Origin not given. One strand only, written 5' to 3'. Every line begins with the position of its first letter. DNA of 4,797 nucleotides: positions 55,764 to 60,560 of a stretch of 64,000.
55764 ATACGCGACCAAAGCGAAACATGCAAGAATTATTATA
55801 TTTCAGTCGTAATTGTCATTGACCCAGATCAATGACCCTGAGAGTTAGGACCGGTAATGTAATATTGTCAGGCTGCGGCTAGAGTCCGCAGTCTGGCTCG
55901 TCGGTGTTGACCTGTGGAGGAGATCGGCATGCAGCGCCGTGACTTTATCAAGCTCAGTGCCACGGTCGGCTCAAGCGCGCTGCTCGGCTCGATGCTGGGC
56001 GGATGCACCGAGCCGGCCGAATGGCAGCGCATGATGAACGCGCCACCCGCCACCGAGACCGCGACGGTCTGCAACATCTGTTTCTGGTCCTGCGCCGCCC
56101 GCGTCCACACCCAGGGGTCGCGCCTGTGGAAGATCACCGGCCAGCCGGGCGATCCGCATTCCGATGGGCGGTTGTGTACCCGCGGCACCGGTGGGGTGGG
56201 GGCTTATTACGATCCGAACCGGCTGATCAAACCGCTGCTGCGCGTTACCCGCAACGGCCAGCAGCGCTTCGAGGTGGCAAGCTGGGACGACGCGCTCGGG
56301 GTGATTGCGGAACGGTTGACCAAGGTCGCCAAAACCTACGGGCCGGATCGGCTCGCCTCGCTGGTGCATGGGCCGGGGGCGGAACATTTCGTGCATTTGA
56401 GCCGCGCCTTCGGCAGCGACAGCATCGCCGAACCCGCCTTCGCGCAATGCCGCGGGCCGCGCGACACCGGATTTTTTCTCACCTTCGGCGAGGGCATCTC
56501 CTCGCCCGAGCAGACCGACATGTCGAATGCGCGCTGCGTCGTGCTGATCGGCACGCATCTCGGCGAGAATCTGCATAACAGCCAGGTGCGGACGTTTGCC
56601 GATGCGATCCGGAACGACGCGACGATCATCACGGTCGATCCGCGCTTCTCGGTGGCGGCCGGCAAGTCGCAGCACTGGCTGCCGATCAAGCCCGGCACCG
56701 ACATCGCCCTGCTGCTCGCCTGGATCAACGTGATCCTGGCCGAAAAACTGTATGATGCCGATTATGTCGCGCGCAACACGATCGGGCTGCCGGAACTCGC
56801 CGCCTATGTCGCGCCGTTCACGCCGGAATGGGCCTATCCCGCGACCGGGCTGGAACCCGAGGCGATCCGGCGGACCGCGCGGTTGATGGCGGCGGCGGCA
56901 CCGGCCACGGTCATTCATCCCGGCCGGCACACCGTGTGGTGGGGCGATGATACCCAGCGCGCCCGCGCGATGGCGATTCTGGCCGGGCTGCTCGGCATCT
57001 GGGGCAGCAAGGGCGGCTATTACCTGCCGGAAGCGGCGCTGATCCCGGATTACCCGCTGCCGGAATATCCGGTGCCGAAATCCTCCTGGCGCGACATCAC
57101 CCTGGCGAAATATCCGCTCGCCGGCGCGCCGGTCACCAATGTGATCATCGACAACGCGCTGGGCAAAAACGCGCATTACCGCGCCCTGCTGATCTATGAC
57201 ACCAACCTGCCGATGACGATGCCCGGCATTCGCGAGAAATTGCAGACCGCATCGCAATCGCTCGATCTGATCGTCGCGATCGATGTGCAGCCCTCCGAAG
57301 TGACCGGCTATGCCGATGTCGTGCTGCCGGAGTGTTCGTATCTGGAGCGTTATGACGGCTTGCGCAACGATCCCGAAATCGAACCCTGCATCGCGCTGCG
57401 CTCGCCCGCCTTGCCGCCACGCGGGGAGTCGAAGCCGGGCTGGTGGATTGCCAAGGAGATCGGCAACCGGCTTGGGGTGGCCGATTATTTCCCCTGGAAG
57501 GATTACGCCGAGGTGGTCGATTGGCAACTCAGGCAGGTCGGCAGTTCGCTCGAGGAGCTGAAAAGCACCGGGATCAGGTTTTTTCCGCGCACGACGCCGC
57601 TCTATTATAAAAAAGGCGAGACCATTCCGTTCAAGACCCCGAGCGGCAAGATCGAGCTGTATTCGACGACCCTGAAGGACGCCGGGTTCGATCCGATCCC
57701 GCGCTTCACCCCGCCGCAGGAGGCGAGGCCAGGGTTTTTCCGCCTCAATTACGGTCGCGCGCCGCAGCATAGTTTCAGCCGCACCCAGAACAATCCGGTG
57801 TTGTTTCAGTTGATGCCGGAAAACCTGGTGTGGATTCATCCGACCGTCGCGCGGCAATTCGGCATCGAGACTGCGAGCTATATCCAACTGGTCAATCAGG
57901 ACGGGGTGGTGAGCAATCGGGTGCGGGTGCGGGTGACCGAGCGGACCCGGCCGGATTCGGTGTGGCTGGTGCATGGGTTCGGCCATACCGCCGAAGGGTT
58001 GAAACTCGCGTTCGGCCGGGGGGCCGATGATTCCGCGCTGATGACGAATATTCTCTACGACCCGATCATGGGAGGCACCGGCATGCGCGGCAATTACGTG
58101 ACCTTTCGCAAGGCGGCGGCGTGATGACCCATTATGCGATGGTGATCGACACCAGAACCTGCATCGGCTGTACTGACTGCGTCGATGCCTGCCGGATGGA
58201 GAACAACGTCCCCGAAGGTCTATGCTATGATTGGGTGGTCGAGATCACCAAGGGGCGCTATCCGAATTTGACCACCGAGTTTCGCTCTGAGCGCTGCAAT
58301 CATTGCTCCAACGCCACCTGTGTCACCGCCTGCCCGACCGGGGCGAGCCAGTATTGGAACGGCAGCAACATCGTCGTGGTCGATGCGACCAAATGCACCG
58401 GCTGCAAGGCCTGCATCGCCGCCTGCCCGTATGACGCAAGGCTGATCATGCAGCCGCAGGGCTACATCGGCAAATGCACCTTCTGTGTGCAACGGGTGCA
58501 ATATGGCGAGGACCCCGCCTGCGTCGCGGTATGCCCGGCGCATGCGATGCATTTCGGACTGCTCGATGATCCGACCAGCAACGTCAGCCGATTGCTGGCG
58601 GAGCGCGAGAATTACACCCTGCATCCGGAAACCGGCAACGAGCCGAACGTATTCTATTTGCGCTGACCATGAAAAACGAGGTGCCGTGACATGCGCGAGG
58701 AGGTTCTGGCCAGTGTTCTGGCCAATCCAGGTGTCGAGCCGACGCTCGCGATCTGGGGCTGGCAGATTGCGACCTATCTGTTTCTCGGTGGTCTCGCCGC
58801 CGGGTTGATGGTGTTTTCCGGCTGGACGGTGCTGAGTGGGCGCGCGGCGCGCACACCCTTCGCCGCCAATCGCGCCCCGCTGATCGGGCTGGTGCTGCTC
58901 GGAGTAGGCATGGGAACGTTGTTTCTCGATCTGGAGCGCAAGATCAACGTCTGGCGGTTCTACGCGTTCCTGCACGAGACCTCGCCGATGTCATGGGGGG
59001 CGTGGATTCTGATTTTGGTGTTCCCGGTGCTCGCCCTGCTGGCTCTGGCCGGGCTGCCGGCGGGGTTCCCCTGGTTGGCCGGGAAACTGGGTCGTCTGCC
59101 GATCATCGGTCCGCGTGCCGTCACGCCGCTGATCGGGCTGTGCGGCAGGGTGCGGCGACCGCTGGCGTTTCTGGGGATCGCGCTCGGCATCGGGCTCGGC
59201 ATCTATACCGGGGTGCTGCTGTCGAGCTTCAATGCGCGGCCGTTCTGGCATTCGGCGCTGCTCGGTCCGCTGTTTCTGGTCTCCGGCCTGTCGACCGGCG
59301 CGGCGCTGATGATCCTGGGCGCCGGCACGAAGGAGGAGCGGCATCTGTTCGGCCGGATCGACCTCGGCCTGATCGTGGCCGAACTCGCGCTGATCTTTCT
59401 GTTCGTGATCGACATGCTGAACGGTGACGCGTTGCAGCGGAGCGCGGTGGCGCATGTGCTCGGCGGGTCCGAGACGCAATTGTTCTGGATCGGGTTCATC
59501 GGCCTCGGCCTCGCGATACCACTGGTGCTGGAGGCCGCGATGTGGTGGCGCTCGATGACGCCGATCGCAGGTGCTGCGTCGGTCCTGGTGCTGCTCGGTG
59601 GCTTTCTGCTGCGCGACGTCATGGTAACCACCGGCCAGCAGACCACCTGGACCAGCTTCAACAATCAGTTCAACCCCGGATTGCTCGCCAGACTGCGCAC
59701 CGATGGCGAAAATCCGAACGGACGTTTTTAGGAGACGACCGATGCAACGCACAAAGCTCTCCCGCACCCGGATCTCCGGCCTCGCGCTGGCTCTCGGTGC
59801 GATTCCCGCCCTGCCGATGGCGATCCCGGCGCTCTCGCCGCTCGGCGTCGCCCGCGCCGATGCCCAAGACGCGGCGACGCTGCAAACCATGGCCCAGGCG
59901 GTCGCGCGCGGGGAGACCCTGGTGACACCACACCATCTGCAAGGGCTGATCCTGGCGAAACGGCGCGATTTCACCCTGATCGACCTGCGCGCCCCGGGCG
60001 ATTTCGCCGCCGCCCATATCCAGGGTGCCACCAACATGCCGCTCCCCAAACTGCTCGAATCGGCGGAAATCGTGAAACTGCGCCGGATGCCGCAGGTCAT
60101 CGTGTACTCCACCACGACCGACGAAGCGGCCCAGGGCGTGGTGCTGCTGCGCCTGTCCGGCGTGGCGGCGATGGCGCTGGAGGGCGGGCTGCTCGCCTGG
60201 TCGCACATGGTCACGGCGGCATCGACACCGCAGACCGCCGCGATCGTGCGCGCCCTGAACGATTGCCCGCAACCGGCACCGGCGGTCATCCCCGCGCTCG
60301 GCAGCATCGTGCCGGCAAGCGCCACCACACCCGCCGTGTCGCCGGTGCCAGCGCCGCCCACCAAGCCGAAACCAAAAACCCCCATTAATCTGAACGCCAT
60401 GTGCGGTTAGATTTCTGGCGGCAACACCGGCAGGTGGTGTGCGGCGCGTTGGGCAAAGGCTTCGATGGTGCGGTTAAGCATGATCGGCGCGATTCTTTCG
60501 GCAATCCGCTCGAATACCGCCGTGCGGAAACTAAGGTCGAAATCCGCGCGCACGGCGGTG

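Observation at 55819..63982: Clustered H2-to-sulfur respiratory chain in an apparently aerobic-lineage alphaproteobacterium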

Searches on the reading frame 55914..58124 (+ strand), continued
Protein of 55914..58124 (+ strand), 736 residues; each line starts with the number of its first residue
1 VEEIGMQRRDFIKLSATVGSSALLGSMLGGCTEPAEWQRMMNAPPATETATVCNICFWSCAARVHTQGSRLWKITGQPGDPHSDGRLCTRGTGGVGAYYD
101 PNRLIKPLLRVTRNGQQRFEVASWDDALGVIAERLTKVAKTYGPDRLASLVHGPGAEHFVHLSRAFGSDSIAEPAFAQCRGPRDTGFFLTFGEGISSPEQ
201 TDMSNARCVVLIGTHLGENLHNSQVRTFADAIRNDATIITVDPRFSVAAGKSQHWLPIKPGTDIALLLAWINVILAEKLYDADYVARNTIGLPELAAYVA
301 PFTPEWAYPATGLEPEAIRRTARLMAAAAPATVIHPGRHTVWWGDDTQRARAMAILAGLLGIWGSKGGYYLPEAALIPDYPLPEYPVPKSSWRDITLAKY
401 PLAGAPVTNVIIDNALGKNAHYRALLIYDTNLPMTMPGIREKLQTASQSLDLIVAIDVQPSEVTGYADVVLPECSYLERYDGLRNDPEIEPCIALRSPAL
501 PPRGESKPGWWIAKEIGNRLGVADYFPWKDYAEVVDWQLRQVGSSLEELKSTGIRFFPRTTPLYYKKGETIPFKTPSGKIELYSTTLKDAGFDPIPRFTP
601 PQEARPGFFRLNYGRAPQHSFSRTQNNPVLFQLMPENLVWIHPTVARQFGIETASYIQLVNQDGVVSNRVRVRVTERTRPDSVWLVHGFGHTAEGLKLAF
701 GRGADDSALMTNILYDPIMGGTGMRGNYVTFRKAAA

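Call 48: find_encoding_contigs(protein=P0117, flank=10000, max_places=1)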
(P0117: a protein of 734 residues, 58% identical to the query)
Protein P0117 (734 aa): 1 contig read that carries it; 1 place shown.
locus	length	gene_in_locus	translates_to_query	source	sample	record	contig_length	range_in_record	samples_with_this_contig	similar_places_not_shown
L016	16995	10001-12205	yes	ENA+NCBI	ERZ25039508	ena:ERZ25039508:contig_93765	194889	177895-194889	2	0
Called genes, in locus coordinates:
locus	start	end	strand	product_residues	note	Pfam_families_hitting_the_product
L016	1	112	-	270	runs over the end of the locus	PF20112:DUF6502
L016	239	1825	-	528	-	PF18914:DUF5666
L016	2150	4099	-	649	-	PF09826:Beta_propel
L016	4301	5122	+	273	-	PF06629:MipA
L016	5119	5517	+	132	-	PF11456:DUF3019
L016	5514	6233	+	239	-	PF00072:Response_reg, PF00486:Trans_reg_C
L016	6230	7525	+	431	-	PF00512:HisKA, PF02518:HATPase_c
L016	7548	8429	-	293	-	PF01435:Peptidase_M48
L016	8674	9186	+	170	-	PF04143:Sulf_transp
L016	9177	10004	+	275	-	PF20398:DUF6691 (weak), PF04143:Sulf_transp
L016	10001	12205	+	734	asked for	PF04879:Molybdop_Fe4S4 (weak), PF00384:Molybdopterin, PF01568:Molydop_binding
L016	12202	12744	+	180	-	PF13237:Fer4_10 (weak), PF12838:Fer4_7, PF13187:Fer4_9 (weak), PF13237:Fer4_10 (weak), PF13247:Fer4_11, PF00037:Fer4, PF12797:Fer4_2 (weak), PF12837:Fer4_6 (weak), +3 more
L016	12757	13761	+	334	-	PF03916:NrfD, PF14589:NrfD_2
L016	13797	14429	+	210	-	PF00581:Rhodanese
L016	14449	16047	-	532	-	PF14522:Cytochrome_C7 (faint), PF14537:Cytochrom_c3_2 (faint)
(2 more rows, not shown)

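Call 49: find_encoding_contigs(protein=P0053, flank=10000, max_places=1)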
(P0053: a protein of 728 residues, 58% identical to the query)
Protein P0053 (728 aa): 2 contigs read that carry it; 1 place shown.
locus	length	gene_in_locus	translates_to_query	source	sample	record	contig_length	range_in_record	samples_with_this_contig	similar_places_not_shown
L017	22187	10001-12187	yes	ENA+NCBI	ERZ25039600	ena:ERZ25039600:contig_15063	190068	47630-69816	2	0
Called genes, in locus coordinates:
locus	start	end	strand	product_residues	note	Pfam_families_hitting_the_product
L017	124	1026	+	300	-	-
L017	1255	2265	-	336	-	PF00685:Sulfotransfer_1, PF13469:Sulfotransfer_3 (weak)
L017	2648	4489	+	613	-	PF02543:Carbam_trans_N, PF16861:Carbam_trans_C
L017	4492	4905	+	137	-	PF19588:SxtJ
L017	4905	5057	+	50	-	PF19451:DUF5989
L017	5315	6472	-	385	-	PF00724:Oxidored_FMN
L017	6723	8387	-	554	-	PF14522:Cytochrome_C7 (faint), PF14537:Cytochrom_c3_2 (faint)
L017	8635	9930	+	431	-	PF00581:Rhodanese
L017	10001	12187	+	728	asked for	PF04879:Molybdop_Fe4S4 (weak), PF00384:Molybdopterin, PF01568:Molydop_binding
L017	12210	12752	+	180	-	PF12797:Fer4_2 (weak), PF13237:Fer4_10 (weak), PF12838:Fer4_7, PF13187:Fer4_9 (weak), PF13247:Fer4_11, PF12838:Fer4_7 (weak), PF00037:Fer4, PF12797:Fer4_2 (weak), +5 more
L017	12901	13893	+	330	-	PF03916:NrfD, PF14589:NrfD_2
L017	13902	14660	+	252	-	PF00581:Rhodanese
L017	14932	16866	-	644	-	PF03308:MeaB (faint), PF16575:CLP1_P (weak), PF12706:Lactamase_B_2 (weak)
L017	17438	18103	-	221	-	PF06468:Spond_N (weak)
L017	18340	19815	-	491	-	PF00672:HAMP (weak), PF00512:HisKA, PF02518:HATPase_c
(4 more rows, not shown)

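Call 79: find_encoding_contigs(protein=L012:21453-21878:+, flank=10000, max_places=1)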
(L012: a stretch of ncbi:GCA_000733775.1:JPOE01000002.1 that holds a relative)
Protein L012:21453-21878:+ (141 aa): 3 contigs read that carry it; 1 place shown.
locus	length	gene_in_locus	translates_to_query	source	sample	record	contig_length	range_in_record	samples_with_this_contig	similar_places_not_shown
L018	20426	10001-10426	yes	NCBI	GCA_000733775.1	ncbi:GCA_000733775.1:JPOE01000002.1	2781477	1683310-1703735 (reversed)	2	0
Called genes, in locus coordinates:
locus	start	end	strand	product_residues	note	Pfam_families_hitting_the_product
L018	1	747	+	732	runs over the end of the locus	PF04879:Molybdop_Fe4S4, PF00384:Molybdopterin, PF01568:Molydop_binding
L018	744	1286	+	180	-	PF13237:Fer4_10 (weak), PF13187:Fer4_9 (weak), PF13247:Fer4_11, PF12838:Fer4_7, PF13187:Fer4_9 (weak), PF00037:Fer4 (weak), PF12797:Fer4_2 (weak), PF12837:Fer4_6 (weak), +5 more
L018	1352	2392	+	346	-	PF03916:NrfD, PF14589:NrfD_2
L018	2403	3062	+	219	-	PF00581:Rhodanese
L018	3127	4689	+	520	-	PF01243:PNPOx_N (weak), PF01040:UbiA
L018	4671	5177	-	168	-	PF10604:Polyketide_cyc2, PF03364:Polyketide_cyc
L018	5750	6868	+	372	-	PF01058:Oxidored_q6, PF14720:NiFe_hyd_SSU_C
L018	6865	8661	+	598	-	PF27537:HoxH (weak), PF00374:NiFeSe_Hases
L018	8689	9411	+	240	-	PF01292:Ni_hydr_CYTB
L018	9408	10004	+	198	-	PF01750:HycI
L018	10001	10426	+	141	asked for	PF07449:HyaE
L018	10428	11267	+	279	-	PF04809:HupH_C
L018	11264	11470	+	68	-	PF00301:Rubredoxin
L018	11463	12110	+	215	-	PF22308:DUF6969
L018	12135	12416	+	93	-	PF01455:HupF_HypC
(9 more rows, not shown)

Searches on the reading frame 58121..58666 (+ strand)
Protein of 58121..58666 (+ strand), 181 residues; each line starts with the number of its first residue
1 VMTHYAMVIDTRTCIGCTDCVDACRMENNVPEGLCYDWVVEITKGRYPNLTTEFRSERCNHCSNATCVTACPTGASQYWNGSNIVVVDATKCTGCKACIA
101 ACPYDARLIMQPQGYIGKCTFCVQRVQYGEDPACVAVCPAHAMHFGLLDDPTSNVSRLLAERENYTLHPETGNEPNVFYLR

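Call 3: search_protein_families(library=pfam, proteins=[window:58121-58666:+])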
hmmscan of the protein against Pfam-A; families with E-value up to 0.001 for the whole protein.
window:58121-58666:+ (181 aa): 12 families
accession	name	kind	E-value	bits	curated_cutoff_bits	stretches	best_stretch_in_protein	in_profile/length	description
PF13247.11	Fer4_11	-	2.1e-21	76.4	26.2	1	52-146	3-98/100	4Fe-4S dicluster domain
PF13237.11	Fer4_10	-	5.4e-16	58.7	25.5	3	56-103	6-53/53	4Fe-4S dicluster domain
PF13187.11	Fer4_9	-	1.7e-14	54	27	3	58-105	1-50/52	4Fe-4S dicluster domain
PF12838.12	Fer4_7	-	3.9e-14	53.3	27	2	13-75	1-52/52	4Fe-4S dicluster domain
PF12837.12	Fer4_6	-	1e-13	50.9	25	2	84-106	1-23/24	4Fe-4S binding domain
PF00037.32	Fer4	-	5.7e-11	42.2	21.1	1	85-106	1-22/24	4Fe-4S binding domain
PF12797.12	Fer4_2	-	1.1e-10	41.2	24.5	2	85-104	3-22/22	4Fe-4S binding domain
PF12798.12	Fer4_3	-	4.2e-07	30.7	27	0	92-106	1-15/15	4Fe-4S binding domain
PF12800.12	Fer4_4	-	7.6e-07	29.4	24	1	90-105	2-17/17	4Fe-4S binding domain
PF14697.11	Fer4_21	-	2.9e-06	27.8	35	1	56-105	5-55/59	4Fe-4S dicluster domain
PF13484.11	Fer4_16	-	8e-06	27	30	0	58-76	1-17/66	4Fe-4S double cluster binding domain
PF25160.1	LdpA_Fe-S-bd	-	1.2e-05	25.5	27.6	0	65-105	7-41/49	LdpA Fe-S cluster-binding domain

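Call 4: search_protein_families(library=ncbifam, proteins=[window:58121-58666:+])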
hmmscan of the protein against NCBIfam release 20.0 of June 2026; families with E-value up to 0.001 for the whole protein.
window:58121-58666:+ (181 aa): 51 families (the best 25 are shown)
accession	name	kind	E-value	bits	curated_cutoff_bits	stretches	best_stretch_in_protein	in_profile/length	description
TIGR03149.1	cyt_nit_nrfC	equivalog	2.7e-49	167.5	377.6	1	3-179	37-215/225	cytochrome c nitrite reductase Fe-S protein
NF041715.1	arsenate_red_ArrB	equivalog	3e-43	148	450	2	5-106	3-103/233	arsenate respiratory reductase iron-sulfur subunit ArrB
NF045797.1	DsrO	equivalog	4.4e-43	147.4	200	1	3-180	42-234/235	sulfate reduction electron transfer complex DsrMKJOP subunit DsrO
NF011569.0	PRK14993.1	equivalog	8.1e-41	140.1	416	1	4-180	43-222/244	tetrathionate reductase subunit TtrB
TIGR02951.1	DMSO_dmsB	equivalog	1.7e-35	122.4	214.1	1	5-150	2-155/161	DMSO/selenate family reductase complex B subunit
TIGR03478.1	DMSO_red_II_bet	subfamily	7.2e-34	117.1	480.7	1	35-180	107-253/321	DMSO reductase family type II enzyme, iron-sulfur subunit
NF042979.1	EthbenzDh_ebdB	equivalog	1.3e-28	99.9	740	1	34-180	128-275/354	ethylbenzene dehydrogenase subunit beta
TIGR01582.1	FDH-beta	equivalog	1.4e-24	86.7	334.7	1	50-158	84-192/283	formate dehydrogenase subunit beta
NF041782.1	mnquin_red_QrcC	equivalog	1.9e-24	86.6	400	2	5-108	1-117/239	menaquinone reductase iron-sulfur cluster-binding subunit QrcC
NF008134.0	PRK10882.1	equivalog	8.8e-24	84.1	263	1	54-169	108-230/329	hydrogenase 2 operon protein HybA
NF045715.1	sulf_resp_HmcB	equivalog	3.5e-20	72.3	420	1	5-150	37-200/307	sulfate respiration complex iron-sulfur protein HmcB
NF009408.0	PRK12769.1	equivalog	1.6e-16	59.6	1003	1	7-145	5-144/659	formate-dependent uric acid utilization protein AegA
TIGR01660.1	narH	equivalog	2.9e-16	59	524.05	1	44-161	168-285/492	nitrate reductase subunit beta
NF009451.0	PRK12809.1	equivalog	3.8e-16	58.5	1154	1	8-152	6-141/639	formate-dependent uric acid utilization protein YgfT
NF038355.1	FDH3_beta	equivalog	5e-16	59.3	240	1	7-123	5-122/180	formate dehydrogenase FDH3 subunit beta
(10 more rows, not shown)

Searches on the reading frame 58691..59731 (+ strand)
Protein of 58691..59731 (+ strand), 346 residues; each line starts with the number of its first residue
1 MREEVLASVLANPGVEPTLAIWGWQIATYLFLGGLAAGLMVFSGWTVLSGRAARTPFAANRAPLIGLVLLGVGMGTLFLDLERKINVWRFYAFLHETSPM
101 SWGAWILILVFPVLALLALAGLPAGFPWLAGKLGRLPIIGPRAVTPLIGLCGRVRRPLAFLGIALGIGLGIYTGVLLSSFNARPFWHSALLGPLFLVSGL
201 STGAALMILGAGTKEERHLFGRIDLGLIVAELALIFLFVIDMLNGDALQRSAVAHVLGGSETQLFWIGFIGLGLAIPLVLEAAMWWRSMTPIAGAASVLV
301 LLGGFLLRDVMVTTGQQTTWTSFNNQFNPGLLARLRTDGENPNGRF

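Call 3: search_protein_families(library=pfam, proteins=[window:58691-59731:+])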
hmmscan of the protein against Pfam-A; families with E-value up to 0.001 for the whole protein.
window:58691-59731:+ (346 aa): 2 families
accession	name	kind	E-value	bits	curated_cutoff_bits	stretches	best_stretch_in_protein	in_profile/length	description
PF03916.19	NrfD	-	5.5e-44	151.5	25.8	1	20-318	9-311/313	Polysulphide reductase, NrfD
PF14589.11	NrfD_2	-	2.8e-17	63.8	27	1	171-318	133-275/281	Polysulfide reductase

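Call 4: search_protein_families(library=ncbifam, proteins=[window:58691-59731:+])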
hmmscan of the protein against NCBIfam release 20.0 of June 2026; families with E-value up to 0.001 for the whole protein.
window:58691-59731:+ (346 aa): 3 families
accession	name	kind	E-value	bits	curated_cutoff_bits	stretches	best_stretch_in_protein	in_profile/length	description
TIGR03148.1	cyt_nit_nrfD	equivalog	6.3e-27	94.7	347.6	1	21-318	9-314/316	cytochrome c nitrite reductase subunit NrfD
NF011568.0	PRK14992.1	equivalog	4.4e-18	65.7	314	1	8-332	9-303/341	tetrathionate reductase subunit TtrC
NF045798.1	DsrP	equivalog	1.7e-07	31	350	1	155-210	150-205/346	sulfate reduction electron transfer complex DsrMKJOP subunit DsrP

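Call 53: search_solved_structures(query=window:58691-59731:+, show_alignments=1, max_evalue=0.001)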
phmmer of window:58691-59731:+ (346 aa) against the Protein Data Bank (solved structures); distinct sequences matched with E-value up to 0.001: 0.

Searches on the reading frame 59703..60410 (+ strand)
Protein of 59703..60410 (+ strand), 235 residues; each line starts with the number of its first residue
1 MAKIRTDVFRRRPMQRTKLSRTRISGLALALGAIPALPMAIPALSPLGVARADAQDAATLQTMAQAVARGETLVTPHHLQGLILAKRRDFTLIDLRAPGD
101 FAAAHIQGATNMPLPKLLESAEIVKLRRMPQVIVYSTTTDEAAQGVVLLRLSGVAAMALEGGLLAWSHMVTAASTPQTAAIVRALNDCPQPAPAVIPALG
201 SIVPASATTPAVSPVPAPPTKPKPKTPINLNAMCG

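Call 3: search_protein_families(library=pfam, proteins=[window:59703-60410:+])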
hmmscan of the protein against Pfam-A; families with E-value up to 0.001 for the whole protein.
window:59703-60410:+ (235 aa): 1 family
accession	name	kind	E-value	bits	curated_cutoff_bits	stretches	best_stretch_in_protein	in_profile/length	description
PF00581.25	Rhodanese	-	3.8e-10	40.5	22.2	1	88-167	12-100/102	Rhodanese-like domain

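Call 4: search_protein_families(library=ncbifam, proteins=[window:59703-60410:+])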
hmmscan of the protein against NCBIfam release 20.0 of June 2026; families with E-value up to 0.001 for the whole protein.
window:59703-60410:+ (235 aa): 7 families
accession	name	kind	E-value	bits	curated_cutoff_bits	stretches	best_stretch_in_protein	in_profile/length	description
NF005646.0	PRK07411.1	equivalog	3.2e-11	43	633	1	73-172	283-385/390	molybdopterin-synthase adenylyltransferase MoeB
NF005902.0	PRK07878.1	equivalog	6.4e-11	41.8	647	1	62-171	278-386/392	adenylyltransferase/sulfurtransferase MoeZ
NF007627.0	PRK10287.1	equivalog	0.00015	22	102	1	92-163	23-94/104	thiosulfate sulfurtransferase PspE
NF008750.0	PRK11784.1-2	equivalog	0.00019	20.7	241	0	86-122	12-48/346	tRNA 2-selenouridine(34) synthase MnmH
TIGR03167.1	tRNA_sel_U_synt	equivalog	0.0002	20.9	219.75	0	91-116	4-29/311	tRNA 2-selenouridine(34) synthase MnmH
TIGR02981.1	phageshock_pspE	exception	0.00035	20.8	126.3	1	92-162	21-91/101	thiosulfate sulfurtransferase PspE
NF045694.1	seleno_TsoB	exception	0.00092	17.4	805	0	53-115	25-87/572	rhodanese/DsbD fusion-like selenoprotein TsoB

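Call 54: search_solved_structures(query=window:59742-60410:+, show_alignments=2, max_evalue=0.01)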
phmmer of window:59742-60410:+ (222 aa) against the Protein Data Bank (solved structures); distinct sequences matched with E-value up to 0.01: 7.
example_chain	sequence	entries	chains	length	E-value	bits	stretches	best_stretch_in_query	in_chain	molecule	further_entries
1yt8_A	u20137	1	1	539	3.2e-08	37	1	62-155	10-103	thiosulfate sulfurtransferase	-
3k9r_A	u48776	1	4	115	2e-07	34.4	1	74-155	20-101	Alr3790 protein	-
3hix_A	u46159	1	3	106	2.7e-07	34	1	76-155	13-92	Alr3790 protein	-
2kl3_A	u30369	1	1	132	2.7e-07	34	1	74-155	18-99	Alr3790 protein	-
3ilm_A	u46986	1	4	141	3.4e-07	33.6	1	75-155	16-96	Alr3790 protein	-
3tp9_A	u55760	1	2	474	4.7e-06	29.9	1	21-154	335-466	BETA-LACTAMASE and RHODANESE DOMAIN PROTEIN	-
3gk5_A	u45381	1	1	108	0.0094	19.1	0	75-154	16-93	Uncharacterized rhodanese-related protein TVG0868615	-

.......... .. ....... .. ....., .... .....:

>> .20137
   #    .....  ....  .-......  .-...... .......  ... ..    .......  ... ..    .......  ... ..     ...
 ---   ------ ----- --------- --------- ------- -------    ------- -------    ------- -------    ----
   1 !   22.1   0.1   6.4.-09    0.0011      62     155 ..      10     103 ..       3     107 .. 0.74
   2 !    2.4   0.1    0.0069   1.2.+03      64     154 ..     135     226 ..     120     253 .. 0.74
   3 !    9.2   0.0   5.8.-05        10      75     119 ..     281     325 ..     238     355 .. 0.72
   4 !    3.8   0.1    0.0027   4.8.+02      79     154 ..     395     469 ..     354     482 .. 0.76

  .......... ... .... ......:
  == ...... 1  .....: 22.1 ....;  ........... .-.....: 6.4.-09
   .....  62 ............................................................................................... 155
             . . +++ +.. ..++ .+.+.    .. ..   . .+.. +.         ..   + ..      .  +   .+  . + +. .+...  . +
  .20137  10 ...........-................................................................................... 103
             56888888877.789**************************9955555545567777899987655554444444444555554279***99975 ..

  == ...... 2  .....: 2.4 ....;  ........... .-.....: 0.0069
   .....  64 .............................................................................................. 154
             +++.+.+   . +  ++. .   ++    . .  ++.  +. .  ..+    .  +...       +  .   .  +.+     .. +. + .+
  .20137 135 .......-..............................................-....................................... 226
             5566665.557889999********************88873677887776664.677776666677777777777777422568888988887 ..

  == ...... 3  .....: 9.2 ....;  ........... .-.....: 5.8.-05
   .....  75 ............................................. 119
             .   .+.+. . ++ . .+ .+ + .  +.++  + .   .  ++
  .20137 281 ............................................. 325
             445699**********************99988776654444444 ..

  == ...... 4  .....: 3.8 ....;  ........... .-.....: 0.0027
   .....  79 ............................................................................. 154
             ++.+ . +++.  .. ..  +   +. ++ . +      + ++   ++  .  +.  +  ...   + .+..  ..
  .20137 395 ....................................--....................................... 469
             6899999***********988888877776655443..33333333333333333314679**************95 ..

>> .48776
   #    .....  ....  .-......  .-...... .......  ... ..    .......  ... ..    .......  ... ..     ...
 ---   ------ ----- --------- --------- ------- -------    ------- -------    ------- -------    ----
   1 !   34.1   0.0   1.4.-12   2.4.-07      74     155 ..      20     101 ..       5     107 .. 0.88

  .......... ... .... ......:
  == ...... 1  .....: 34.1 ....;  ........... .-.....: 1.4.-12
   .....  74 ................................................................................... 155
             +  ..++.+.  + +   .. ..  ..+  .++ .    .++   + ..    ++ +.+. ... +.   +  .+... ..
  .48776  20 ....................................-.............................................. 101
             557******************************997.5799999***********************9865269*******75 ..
